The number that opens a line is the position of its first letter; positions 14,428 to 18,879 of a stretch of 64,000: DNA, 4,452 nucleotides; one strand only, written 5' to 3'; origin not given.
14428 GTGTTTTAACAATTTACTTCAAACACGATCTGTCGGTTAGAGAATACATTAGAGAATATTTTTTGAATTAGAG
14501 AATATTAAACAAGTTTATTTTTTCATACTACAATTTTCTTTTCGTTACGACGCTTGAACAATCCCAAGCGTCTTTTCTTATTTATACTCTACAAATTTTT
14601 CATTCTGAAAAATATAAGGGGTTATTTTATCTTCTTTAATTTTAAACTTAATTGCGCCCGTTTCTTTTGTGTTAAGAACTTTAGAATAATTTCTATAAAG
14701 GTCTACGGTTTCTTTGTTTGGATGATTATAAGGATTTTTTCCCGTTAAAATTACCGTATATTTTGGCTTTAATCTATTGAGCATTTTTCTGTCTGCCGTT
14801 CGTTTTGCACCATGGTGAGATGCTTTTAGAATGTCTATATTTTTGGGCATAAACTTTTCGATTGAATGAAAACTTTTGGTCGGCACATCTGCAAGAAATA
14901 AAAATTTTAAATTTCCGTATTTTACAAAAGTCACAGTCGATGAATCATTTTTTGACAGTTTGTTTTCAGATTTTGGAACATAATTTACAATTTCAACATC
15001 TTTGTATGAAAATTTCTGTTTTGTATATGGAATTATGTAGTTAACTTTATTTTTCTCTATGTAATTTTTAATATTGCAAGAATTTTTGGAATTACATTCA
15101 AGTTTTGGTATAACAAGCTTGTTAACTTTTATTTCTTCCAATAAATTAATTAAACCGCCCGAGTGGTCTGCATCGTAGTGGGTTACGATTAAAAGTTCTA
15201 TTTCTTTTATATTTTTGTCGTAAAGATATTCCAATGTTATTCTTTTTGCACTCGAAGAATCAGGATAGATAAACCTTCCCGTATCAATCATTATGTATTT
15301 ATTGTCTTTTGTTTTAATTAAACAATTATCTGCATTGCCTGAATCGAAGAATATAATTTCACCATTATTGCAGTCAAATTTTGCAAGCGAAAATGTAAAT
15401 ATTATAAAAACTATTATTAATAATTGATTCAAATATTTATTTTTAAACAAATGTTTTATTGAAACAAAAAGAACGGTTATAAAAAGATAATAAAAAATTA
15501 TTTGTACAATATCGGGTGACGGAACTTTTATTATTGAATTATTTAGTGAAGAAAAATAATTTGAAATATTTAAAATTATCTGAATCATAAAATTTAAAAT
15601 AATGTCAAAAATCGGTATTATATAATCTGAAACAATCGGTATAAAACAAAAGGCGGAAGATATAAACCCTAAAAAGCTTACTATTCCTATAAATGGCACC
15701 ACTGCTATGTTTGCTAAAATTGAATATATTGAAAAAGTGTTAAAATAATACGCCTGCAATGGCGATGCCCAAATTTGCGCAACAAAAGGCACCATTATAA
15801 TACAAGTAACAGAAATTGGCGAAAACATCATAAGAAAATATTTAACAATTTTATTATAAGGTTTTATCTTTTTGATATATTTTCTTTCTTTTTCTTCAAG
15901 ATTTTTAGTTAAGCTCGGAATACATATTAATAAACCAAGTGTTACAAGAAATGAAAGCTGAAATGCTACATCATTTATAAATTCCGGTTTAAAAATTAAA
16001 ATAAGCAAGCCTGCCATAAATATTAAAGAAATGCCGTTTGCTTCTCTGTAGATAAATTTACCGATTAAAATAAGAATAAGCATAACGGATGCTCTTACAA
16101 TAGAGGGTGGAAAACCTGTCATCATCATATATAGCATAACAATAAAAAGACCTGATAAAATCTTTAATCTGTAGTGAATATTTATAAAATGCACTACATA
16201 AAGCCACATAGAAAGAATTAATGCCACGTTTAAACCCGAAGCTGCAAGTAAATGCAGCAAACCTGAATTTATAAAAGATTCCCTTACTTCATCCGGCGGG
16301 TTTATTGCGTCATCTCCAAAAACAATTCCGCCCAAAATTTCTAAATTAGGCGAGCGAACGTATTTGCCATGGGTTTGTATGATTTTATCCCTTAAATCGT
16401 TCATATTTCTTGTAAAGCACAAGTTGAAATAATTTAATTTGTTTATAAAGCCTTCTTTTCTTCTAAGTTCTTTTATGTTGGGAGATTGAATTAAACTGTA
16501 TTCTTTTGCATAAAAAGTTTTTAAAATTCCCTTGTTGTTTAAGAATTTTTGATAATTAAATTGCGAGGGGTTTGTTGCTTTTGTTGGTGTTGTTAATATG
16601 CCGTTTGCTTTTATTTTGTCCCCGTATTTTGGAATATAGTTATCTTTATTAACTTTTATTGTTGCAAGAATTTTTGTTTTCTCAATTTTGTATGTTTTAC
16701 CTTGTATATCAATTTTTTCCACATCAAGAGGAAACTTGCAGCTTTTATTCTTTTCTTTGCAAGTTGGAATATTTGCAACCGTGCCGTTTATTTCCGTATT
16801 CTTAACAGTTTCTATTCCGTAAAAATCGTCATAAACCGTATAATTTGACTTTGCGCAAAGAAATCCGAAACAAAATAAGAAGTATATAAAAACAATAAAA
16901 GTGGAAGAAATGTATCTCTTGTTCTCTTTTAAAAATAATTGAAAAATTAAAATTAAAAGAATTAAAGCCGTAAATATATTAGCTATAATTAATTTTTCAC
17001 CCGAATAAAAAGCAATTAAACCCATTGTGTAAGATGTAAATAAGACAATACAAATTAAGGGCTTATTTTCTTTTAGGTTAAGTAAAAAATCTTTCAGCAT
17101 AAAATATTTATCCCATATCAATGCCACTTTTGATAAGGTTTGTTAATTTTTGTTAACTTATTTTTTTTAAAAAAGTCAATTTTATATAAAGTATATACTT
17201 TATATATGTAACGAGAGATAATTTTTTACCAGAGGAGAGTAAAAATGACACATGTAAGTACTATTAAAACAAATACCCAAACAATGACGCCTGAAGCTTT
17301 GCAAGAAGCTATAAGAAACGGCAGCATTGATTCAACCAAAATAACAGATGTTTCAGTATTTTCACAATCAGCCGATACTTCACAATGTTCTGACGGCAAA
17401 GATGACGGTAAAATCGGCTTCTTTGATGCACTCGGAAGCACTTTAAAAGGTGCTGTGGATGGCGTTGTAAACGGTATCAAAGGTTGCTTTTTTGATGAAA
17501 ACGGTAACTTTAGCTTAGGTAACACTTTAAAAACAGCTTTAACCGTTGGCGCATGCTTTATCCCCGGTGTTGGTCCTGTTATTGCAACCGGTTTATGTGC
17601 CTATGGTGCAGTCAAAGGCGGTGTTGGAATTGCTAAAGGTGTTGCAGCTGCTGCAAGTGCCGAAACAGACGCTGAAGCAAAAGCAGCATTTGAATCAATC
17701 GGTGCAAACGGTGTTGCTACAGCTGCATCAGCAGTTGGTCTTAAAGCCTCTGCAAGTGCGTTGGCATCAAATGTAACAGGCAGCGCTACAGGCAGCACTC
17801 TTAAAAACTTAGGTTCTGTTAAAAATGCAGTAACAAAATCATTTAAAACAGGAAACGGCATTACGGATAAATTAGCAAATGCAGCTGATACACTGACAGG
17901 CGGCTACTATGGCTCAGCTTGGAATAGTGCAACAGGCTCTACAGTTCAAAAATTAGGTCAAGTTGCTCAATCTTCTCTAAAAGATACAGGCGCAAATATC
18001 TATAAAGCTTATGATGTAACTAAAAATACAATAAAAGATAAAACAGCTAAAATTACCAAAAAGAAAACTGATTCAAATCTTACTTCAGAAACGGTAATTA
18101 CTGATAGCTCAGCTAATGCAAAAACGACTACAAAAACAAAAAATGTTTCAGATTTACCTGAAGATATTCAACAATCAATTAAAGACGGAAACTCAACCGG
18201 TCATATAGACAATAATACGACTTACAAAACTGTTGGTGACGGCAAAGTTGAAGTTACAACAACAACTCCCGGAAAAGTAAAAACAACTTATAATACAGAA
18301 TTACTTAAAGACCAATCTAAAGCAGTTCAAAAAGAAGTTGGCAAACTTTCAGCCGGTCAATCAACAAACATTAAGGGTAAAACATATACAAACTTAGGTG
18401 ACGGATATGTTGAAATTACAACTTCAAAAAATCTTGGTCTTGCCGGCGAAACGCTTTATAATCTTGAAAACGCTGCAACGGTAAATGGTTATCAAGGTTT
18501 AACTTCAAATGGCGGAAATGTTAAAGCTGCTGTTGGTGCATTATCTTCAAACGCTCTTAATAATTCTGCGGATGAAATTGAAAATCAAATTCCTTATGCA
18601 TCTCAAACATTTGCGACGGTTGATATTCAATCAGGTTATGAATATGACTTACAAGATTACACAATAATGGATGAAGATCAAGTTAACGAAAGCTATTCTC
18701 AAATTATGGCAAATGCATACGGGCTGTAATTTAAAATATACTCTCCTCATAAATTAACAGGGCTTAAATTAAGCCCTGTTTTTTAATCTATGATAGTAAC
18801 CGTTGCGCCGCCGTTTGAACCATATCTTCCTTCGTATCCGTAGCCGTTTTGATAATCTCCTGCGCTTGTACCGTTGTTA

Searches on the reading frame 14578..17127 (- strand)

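Call 12: search_protein_families(library=pfam, proteins=[window:14578-17127:-], max_evalue=0.01)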
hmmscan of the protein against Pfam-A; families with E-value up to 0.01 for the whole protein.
window:14578-17127:- (849 aa): 4 families
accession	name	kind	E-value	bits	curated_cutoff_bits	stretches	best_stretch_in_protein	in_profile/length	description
PF03772.21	Competence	-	6.7e-54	183.5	23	1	270-557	3-267/270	Competence protein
PF13567.11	DUF4131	-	2.3e-25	89.6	31.6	1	53-211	12-163/165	Domain of unknown function (DUF4131)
PF00753.33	Lactamase_B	-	4.2e-10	40.3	22.7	1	603-796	10-195/196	Metallo-beta-lactamase superfamily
PF12706.13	Lactamase_B_2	-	0.0086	16.1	27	0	638-751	26-146/200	Beta-lactamase superfamily domain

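Call 13: search_protein_families(library=ncbifam, proteins=[window:14578-17127:-], max_evalue=0.01)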
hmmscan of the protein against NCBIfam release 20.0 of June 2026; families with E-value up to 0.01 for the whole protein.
window:14578-17127:- (849 aa): 9 families
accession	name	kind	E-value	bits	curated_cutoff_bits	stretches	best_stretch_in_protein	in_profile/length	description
TIGR00361.1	ComEC_Rec2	equivalog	8.9e-68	229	190.05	1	164-824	57-663/663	DNA internalization-related competence protein ComEC/Rec2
NF008580.0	PRK11539.1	equivalog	2.1e-31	109.1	969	1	244-835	181-733/758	ComEC family protein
TIGR00360.1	ComEC_N-term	subfamily_domain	2.2e-28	99.7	36.5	1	291-484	2-168/171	ComEC/Rec2-related protein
NF049846.1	blaAHM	exception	2.1e-18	66.2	590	1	594-810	68-275/304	AHM family subclass B3-like metallo-beta-lactamase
NF041809.1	Avs1a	equivalog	5.6e-16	58.3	420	2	719-808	244-338/387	AVAST type 1 anti-phage system MBL fold metallo-hydrolase Avs1a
NF058524.1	6A-MBL_enzyme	equivalog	2.9e-08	33.2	220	1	593-663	1-77/346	anti-phage 6A-MBL system MBL-fold protein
NF000801.0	PRK00055.1-3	equivalog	0.0052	15.9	252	1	639-707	50-113/307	ribonuclease Z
NF045979.1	ComEC_MAG0480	equivalog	0.0071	15.2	150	1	51-533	28-436/461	MAG0480 family ComEC-like protein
TIGR02651.1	RNase_Z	equivalog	0.0093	15.1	292.95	0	640-778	49-170/302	ribonuclease Z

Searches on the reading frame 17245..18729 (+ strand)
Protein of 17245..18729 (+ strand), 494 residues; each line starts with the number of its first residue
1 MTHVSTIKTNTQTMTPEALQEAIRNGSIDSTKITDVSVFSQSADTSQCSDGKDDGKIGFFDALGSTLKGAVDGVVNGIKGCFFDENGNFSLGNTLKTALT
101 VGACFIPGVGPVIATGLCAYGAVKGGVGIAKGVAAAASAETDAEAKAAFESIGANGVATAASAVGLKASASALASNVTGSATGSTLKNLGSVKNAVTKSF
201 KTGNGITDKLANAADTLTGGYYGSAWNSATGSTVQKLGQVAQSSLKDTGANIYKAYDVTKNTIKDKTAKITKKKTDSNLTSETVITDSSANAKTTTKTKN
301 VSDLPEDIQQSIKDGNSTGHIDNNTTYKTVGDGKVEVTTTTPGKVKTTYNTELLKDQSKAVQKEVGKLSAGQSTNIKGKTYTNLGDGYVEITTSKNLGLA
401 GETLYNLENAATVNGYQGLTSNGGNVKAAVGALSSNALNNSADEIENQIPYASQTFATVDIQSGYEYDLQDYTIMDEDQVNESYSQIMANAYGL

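Call 12: search_protein_families(library=pfam, proteins=[window:17245-18729:+], max_evalue=0.01)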
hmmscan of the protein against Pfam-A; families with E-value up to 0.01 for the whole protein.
window:17245-18729:+ (494 aa): 0 families

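Call 13: search_protein_families(library=ncbifam, proteins=[window:17245-18729:+], max_evalue=0.01)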
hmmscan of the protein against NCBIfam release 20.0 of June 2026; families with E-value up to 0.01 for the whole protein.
window:17245-18729:+ (494 aa): 1 family
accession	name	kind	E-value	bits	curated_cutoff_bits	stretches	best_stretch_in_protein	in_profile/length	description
NF007779.0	PRK10468.1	equivalog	0.0044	16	659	1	98-179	272-352/372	hydrogenase 2 small subunit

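Call 14: find_encoding_contigs(protein=window:17245-18729:+, flank=10000, max_places=10)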
Protein window:17245-18729:+ (494 aa): 6 contigs read that carry it; 1 place shown.
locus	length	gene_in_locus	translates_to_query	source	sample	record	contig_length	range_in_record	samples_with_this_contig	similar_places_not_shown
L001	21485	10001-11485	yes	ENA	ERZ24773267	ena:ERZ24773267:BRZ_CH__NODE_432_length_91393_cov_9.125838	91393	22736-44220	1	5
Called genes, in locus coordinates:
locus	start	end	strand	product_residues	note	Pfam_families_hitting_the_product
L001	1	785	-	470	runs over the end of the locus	PF04055:Radical_SAM, PF06968:BATS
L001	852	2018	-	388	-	PF13354:Beta-lactamase2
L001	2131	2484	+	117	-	-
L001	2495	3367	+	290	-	PF00990:GGDEF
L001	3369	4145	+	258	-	PF00977:His_biosynth, PF01207:Dus (faint), PF02581:TMP-TENI (faint), PF03060:NMO (faint)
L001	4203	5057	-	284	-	-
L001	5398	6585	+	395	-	PF07884:VKOR, PF13462:Thioredoxin_4, PF01323:DSBA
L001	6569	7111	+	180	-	PF02677:QueH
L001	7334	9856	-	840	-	PF13567:DUF4131, PF03772:Competence, PF00753:Lactamase_B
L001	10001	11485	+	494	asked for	-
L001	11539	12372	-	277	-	-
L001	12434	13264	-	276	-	-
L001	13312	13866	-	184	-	PF01195:Pept_tRNA_hydro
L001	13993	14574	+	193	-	-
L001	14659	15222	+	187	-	PF01476:LysM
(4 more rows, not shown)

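Call 16: find_homologous_proteins(query=window:17245-18729:+)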
Query window:17245-18729:+ (494 aa): 115 proteins with E <= 0.001 among 8000 candidates.
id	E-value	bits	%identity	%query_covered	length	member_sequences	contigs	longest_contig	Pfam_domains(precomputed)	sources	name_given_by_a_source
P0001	0.0e+0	1032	100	100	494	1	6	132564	-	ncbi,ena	-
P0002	3.0e-159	549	84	55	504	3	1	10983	-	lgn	-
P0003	4.6e-155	535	83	55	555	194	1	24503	-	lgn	-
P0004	2.5e-145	503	78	57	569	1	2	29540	-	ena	-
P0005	7.1e-138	479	55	97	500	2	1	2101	-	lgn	-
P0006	2.6e-136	474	57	100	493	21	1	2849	-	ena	-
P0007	2.9e-132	460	56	100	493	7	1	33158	-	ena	-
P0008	7.6e-108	380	48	99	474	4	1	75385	-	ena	-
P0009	2.4e-107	378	47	99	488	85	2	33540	-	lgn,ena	-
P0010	2.0e-105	372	47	99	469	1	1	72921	-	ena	-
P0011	3.1e-103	365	46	100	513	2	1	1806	-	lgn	-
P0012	2.1e-101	359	43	99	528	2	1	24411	-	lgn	-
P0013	6.8e-96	340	42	99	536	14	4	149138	-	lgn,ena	-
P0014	3.2e-95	338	42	99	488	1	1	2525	-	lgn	-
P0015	2.6e-90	322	57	55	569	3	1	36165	-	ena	-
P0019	7.9e-84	301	41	99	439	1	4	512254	-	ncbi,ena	-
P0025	2.1e-73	266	39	95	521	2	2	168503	-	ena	-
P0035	9.8e-42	162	42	53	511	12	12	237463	-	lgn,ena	-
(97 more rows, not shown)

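Call 19: find_encoding_contigs(protein=P0019, flank=4000, max_places=3)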
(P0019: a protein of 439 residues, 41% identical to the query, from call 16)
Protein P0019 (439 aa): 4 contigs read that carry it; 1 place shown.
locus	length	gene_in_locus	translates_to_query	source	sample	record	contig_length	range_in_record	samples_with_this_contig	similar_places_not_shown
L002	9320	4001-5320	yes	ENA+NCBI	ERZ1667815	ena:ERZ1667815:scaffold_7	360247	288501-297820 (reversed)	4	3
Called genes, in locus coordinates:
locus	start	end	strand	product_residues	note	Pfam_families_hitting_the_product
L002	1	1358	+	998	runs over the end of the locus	PF00580:UvrD-helicase, PF13086:AAA_11 (weak), PF13245:AAA_19, PF13604:AAA_30 (faint), PF13361:UvrD_C, PF13538:UvrD_C_2 (faint), PF12705:PDDEXK_1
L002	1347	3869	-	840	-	PF13567:DUF4131, PF03772:Competence, PF00753:Lactamase_B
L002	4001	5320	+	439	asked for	-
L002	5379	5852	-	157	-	-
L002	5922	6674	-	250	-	-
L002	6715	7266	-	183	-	PF01195:Pept_tRNA_hydro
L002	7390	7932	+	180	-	-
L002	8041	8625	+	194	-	PF01476:LysM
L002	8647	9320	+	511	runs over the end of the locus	PF01235:Na_Ala_symp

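Call 27: find_encoding_contigs(protein=P0013, flank=4000, max_places=2)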
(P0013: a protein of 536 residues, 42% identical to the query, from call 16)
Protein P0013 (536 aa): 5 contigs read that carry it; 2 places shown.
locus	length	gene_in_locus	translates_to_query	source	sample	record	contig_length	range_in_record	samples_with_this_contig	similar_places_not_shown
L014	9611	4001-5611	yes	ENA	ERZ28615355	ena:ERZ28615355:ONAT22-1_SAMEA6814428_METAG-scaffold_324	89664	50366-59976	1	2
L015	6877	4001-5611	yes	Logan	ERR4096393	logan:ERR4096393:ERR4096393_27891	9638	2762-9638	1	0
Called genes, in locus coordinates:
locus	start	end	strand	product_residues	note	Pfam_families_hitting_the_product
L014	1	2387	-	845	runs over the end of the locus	PF13567:DUF4131, PF03772:Competence, PF00753:Lactamase_B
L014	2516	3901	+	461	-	-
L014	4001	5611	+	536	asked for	-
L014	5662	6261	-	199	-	-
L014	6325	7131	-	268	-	-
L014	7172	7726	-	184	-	PF01195:Pept_tRNA_hydro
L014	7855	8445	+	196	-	PF13443:HTH_26 (faint)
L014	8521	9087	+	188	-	PF01476:LysM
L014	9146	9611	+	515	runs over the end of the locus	PF01235:Na_Ala_symp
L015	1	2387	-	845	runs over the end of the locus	PF13567:DUF4131, PF03772:Competence, PF00753:Lactamase_B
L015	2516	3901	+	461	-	-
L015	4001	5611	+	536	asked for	-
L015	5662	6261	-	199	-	-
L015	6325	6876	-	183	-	?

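Call 28: find_encoding_contigs(protein=P0025, flank=4000, max_places=2)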
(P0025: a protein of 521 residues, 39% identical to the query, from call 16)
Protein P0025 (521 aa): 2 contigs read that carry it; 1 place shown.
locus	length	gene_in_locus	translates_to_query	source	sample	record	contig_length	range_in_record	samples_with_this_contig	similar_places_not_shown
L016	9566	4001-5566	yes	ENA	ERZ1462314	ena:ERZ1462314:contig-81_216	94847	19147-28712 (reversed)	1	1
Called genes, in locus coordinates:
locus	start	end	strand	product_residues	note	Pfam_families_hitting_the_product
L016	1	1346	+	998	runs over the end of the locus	PF00580:UvrD-helicase, PF13245:AAA_19, PF13604:AAA_30 (faint), PF13087:AAA_12 (faint), PF13361:UvrD_C, PF13538:UvrD_C_2 (faint), PF12705:PDDEXK_1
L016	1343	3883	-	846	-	PF13567:DUF4131, PF03772:Competence, PF00753:Lactamase_B, PF23023:Anti-Pycsar_Apyc1 (weak)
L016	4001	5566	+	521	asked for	-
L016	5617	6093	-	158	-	-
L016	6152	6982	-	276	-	-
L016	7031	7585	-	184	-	PF01195:Pept_tRNA_hydro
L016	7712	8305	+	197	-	-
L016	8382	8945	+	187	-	PF01476:LysM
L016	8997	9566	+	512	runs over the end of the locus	PF01235:Na_Ala_symp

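Call 29: find_encoding_contigs(protein=P0035, flank=4000, max_places=2)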
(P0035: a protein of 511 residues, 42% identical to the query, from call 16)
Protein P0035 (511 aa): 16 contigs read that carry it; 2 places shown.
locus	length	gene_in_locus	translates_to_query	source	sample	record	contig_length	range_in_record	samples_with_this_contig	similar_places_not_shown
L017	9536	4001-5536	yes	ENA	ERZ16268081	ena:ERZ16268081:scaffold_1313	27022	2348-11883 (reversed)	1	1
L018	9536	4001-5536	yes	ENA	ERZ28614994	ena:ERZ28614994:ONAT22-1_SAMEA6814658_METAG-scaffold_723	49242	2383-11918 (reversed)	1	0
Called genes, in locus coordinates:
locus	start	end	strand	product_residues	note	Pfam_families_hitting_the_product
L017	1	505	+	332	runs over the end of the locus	PF08545:ACP_syn_III, PF08541:ACP_syn_III_C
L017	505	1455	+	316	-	PF00698:Acyl_transf_1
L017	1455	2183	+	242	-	PF00106:adh_short, PF08659:KR, PF13561:adh_short_C2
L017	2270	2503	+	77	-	PF00550:PP-binding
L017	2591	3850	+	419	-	PF00109:ketoacyl-synt, PF02801:Ketoacyl-synt_C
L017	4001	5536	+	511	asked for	-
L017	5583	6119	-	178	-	-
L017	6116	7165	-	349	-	PF03063:Prismane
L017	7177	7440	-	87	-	PF00462:Glutaredoxin, PF13417:GST_N_3, PF13409:GST_N_2, PF04908:SH3BGR (faint)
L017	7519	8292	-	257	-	-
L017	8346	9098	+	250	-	PF20772:TACO1_YebC_N, PF01709:Transcrip_reg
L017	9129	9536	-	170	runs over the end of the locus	PF13453:Zn_ribbon_TFIIB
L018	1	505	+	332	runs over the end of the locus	PF08545:ACP_syn_III, PF08541:ACP_syn_III_C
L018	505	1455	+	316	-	PF00698:Acyl_transf_1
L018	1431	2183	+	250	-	PF00106:adh_short, PF08659:KR, PF13561:adh_short_C2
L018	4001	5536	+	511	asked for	-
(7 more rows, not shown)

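Call 85: predict_structure(alignment_id=A6)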
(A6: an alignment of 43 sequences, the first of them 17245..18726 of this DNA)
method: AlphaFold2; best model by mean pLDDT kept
length: 494 residues; sequences in the alignment: 43
mean_pLDDT: 54.7   pTM: 0.33
mean pLDDT of the five models: 54.7, 54.1, 53.9, 52.5, 49.3
residues with pLDDT >= 90: 39; 70-90: 80; 50-70: 95; < 50: 280
segments of 3 or more residues with pLDDT < 50: 38-53, 55-67, 69-75, 77-84, 89-114, 118-123, 125-139, 159-219, 221-226, 233-290, 407-456
pLDDT, mean of each block of 10 residues (from residue 1): 67 67 70 55 37 43 43 46 47 42 40 48 46 45 50 49 42 37 35 40 41 44 48 46 44 40 36 32 43 82 95 92 90 90 69 70 86 87 83 65 50 39 35 31 31 47 64 69 80 64
secondary structure, 60 per line:
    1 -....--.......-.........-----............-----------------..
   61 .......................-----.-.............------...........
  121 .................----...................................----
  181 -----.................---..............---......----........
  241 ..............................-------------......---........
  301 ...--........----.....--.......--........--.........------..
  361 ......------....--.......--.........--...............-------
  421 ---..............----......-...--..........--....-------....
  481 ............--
elements in order: E2-5 E8-14 H16-24 E33-41 H59-82 H91-103 H110-137 H142-176 H186-202 H206-219 H223-228 H233-270 E284-289 E293-300 H306-313 E318-322 E325-331 E334-341 E344-352 H359-366 E373-376 E379-385 E388-396 H399-413 H424-437 H442-447 E454-463 E466-469 H477-492

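Call 88: fold_search(model_id=the predicted structure, library=pdb)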
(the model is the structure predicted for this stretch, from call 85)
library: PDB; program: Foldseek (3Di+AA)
matches with E <= 10: 183; with E <= 0.001: 0
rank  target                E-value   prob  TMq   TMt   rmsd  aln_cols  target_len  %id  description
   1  9r62_I                7.4e-01  0.04  0.06  0.06  32.4       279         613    9  CPS co-polymerase Wzc_C1 (released 2026-03-04)
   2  1vrq_C                1.0e+00  0.18  0.08  0.18  16.1       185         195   10  Crystal Structure of Heterotetrameric Sarcosine Oxidase from Corynebacterium sp. U-96 in complex with Folinic Acid (released 2005-07-05)
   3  7d5p_B                1.0e+00  0.11  0.10  0.12  18.0       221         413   12  Structure of NorC transporter in an outward-open conformation in complex with a single-chain Indian camelid antibody (released 2021-06-09)
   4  8pnl_A                1.4e+00  0.08  0.10  0.10  18.1       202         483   18  Outward-open conformation of a Major Facilitator Superfamily (MFS) transporter MHAS2168, a homologue of Rv1410 from M. (released 2023-10-18)
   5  7d5q_A                1.5e+00  0.08  0.10  0.12  17.1       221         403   11  Structure of NorC transporter (K398A mutant) in an outward-open conformation in complex with a single-chain Indian cam (released 2021-06-09)
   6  6t1z                  1.6e+00  0.12  0.13  0.16  14.7       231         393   13  LmrP from L. lactis, in an outward-open conformation, bound to Hoechst 33342 (released 2020-07-29)
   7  6grj_E                1.6e+00  0.08  0.10  0.13  37.3       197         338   16  Structure of the AhlB pore of the tripartite alpha-pore forming toxin, AHL, from Aeromonas hydrophila. (released 2019-07-03)
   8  7d5p_A                1.7e+00  0.08  0.11  0.12  18.0       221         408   12  Structure of NorC transporter in an outward-open conformation in complex with a single-chain Indian camelid antibody (released 2021-06-09)
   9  8jtc                  1.9e+00  0.10  0.13  0.15  16.1       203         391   14  Human VMAT2 complex with reserpine (released 2023-11-29)
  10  7d5q_B                1.9e+00  0.08  0.10  0.12  16.9       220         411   11  Structure of NorC transporter (K398A mutant) in an outward-open conformation in complex with a single-chain Indian cam (released 2021-06-09)
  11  6xv8_B                1.9e+00  0.04  0.14  0.15  25.9       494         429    9  Crystal structure of Megabody Mb-Nb207-c7HopQ_G10 (released 2021-01-13)
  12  6grj_A                2.0e+00  0.06  0.09  0.12  37.3       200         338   14  Structure of the AhlB pore of the tripartite alpha-pore forming toxin, AHL, from Aeromonas hydrophila. (released 2019-07-03)
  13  8x6x_A                2.1e+00  0.14  0.12  0.13  13.3       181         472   12  Structure of the multidrug efflux pump EfpA from M. tuberculosis complexed with lipids (released 2024-11-27)
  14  5xam_A                2.1e+00  0.05  0.11  0.08  27.0       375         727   11  Crystal structure of SecDF in I form at 4 A resolution (released 2017-05-17)
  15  8xit_A                2.3e+00  0.08  0.11  0.13  18.0       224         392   13  Cryo-EM structure of sheep VMAT2 dimer in an atypical fold (released 2024-08-14)
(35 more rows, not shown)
